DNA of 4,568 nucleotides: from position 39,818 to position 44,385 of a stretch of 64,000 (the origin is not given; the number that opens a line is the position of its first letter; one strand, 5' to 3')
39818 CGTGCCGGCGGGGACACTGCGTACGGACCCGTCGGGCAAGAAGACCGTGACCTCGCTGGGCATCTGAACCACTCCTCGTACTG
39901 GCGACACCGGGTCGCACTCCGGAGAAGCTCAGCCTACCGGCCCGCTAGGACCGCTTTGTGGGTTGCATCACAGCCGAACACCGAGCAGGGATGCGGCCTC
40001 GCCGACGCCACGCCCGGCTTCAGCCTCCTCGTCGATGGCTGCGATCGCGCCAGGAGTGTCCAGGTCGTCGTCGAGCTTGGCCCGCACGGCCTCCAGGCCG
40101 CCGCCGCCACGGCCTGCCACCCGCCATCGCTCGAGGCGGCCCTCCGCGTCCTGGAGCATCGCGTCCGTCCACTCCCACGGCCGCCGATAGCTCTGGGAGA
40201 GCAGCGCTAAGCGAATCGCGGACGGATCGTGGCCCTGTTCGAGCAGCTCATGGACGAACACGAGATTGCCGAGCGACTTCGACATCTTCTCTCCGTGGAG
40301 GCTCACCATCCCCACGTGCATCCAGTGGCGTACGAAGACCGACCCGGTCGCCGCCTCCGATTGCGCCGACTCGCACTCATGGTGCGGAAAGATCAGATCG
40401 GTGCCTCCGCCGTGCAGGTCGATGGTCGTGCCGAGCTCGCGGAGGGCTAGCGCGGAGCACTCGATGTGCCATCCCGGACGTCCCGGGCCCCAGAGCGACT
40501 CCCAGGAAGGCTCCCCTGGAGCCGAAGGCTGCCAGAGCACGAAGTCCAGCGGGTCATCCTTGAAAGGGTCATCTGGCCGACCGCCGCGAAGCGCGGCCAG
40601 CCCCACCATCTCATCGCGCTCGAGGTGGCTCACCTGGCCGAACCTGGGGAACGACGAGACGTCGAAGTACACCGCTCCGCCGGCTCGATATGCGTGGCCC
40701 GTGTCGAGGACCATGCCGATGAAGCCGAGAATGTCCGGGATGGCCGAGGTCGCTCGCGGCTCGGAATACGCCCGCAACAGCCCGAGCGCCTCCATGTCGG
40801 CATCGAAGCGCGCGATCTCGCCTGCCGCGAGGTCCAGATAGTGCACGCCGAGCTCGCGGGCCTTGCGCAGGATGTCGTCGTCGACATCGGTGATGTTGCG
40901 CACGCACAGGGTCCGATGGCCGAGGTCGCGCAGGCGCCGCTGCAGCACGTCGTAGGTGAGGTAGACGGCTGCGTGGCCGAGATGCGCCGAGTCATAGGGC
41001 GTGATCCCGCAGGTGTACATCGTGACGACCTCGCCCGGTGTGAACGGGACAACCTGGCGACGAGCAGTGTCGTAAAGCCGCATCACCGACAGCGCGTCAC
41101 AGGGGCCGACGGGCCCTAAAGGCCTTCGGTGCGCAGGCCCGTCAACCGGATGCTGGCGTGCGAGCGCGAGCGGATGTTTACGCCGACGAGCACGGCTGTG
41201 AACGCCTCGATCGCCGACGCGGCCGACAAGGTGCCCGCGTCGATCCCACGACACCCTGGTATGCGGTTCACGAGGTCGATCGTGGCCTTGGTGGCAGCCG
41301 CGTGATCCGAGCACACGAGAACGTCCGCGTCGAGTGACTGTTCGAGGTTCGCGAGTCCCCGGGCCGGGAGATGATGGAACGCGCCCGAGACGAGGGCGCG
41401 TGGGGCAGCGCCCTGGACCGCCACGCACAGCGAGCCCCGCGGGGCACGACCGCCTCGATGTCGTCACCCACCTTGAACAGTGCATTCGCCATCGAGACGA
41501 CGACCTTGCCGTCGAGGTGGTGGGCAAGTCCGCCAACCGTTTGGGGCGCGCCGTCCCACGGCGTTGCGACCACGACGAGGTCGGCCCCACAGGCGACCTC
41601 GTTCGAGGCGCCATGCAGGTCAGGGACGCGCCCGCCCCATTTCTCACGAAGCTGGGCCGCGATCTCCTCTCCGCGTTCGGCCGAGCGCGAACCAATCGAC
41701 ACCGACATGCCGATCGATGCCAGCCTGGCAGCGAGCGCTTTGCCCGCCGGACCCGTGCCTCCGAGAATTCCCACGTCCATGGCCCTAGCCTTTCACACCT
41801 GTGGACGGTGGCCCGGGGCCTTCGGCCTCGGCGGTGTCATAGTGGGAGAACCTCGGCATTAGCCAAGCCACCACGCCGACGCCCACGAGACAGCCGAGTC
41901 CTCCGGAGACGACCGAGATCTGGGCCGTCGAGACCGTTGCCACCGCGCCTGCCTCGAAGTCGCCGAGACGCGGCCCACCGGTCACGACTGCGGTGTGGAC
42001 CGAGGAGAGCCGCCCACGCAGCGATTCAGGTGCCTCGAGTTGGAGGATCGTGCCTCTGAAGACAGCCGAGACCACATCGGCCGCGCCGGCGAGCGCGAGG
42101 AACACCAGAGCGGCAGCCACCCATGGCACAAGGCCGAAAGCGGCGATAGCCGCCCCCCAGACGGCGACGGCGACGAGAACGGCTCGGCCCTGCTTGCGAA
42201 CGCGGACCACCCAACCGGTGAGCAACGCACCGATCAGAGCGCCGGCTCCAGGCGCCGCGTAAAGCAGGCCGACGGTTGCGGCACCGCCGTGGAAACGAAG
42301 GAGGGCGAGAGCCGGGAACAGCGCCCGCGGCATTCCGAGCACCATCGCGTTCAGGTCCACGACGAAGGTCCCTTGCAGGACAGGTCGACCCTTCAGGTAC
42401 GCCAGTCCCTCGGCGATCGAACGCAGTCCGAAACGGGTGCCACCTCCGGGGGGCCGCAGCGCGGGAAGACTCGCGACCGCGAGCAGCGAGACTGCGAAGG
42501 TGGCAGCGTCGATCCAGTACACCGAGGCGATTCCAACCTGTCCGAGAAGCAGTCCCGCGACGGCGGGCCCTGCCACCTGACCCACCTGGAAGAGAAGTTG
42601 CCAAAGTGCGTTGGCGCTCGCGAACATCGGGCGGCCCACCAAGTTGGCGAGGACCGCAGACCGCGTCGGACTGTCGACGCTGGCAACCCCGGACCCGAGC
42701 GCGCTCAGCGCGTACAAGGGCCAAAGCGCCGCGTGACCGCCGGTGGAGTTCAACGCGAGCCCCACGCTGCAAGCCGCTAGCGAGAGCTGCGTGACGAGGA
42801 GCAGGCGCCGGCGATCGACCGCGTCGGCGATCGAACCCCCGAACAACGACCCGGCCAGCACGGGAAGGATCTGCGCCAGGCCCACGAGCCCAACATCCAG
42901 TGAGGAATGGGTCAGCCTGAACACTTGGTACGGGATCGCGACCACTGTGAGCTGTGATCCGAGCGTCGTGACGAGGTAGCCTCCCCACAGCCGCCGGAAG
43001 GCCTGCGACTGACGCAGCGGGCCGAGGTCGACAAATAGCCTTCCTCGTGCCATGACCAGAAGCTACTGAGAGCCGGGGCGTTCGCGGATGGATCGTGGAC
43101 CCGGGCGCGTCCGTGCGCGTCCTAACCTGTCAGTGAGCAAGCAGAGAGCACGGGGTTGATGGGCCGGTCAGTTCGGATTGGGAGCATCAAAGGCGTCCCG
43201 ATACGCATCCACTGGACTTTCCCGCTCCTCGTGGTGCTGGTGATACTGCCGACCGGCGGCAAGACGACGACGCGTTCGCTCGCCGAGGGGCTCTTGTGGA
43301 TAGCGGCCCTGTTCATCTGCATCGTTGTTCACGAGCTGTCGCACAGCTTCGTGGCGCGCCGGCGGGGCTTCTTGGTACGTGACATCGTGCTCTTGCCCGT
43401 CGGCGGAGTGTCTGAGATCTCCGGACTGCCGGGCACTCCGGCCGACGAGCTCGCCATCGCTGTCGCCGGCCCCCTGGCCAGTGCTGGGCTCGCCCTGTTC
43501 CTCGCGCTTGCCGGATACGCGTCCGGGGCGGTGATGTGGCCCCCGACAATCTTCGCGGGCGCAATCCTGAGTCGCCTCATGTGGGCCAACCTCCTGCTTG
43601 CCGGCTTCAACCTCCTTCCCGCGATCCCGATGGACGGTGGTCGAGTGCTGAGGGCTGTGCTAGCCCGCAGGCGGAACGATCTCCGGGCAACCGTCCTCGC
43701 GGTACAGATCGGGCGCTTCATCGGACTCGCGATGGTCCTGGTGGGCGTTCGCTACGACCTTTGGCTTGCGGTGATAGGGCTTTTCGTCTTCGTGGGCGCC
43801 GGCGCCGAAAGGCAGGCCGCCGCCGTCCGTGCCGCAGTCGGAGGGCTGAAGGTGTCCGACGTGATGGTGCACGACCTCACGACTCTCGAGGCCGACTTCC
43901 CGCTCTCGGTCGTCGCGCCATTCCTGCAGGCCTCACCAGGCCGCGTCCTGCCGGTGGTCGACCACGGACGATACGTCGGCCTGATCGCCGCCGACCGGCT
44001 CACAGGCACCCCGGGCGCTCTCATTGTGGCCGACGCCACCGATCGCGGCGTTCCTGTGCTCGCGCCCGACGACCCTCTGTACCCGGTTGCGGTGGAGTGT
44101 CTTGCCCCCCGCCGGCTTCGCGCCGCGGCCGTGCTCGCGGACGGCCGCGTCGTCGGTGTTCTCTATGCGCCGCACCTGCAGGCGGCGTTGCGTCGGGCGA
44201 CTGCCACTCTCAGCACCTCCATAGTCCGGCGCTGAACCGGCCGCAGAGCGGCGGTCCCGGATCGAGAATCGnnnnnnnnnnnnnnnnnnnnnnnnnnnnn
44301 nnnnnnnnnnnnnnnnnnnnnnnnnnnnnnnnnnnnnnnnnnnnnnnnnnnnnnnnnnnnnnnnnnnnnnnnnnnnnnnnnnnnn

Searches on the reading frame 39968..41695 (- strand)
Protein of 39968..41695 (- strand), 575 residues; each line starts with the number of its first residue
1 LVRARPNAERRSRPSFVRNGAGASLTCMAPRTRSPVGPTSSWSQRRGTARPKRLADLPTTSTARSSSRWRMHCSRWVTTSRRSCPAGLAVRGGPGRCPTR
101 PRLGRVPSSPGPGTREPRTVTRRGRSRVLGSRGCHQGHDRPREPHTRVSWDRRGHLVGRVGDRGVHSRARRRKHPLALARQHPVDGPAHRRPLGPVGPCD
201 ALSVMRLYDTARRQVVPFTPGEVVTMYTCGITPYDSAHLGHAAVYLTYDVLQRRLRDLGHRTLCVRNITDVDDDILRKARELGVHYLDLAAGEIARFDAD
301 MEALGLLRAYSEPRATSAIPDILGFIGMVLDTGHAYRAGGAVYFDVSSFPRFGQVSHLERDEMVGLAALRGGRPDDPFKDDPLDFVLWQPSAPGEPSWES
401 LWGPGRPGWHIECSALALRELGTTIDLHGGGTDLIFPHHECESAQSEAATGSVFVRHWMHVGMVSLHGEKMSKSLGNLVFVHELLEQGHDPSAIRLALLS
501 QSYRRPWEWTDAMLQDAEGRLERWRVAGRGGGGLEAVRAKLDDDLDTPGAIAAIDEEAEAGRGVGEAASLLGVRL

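Call 72: search_protein_families(library=pfam, proteins=[window:39968-41695:-], max_evalue=0.00001)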
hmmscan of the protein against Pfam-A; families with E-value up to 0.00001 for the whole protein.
window:39968-41695:- (575 aa): 2 families
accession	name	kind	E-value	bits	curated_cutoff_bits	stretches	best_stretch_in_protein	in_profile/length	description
PF01406.26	tRNA-synt_1e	-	5.7e-98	328.4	27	1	222-517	8-299/301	tRNA synthetases class I (C) catalytic domain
PF09334.17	tRNA-synt_1g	-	5.1e-08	32.5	20.1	0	445-502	302-358/391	tRNA synthetases class I (M)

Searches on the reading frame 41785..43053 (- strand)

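Call 72: search_protein_families(library=pfam, proteins=[window:41785-43053:-], max_evalue=0.00001)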
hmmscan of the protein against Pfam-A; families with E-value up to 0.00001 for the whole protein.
window:41785-43053:- (422 aa): 2 families
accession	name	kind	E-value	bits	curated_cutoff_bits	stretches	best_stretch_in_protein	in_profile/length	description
PF05977.19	MFS_3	-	5.3e-40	137.8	27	1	10-395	4-390/524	Transmembrane secretion effector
PF07690.21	MFS_1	-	4.8e-28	98.5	33.4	1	22-359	1-341/347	Major Facilitator Superfamily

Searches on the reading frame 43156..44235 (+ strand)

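Call 72: search_protein_families(library=pfam, proteins=[window:43156-44235:+], max_evalue=0.00001)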
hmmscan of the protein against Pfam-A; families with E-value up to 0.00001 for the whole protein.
window:43156-44235:+ (359 aa): 2 families
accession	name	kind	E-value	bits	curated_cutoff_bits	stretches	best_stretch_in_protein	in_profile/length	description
PF02163.28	Peptidase_M50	-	6e-21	75.2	27.2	2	49-122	3-103/221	Peptidase family M50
PF00571.33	CBS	-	2.8e-08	34.4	24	0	233-279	1-48/57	CBS domain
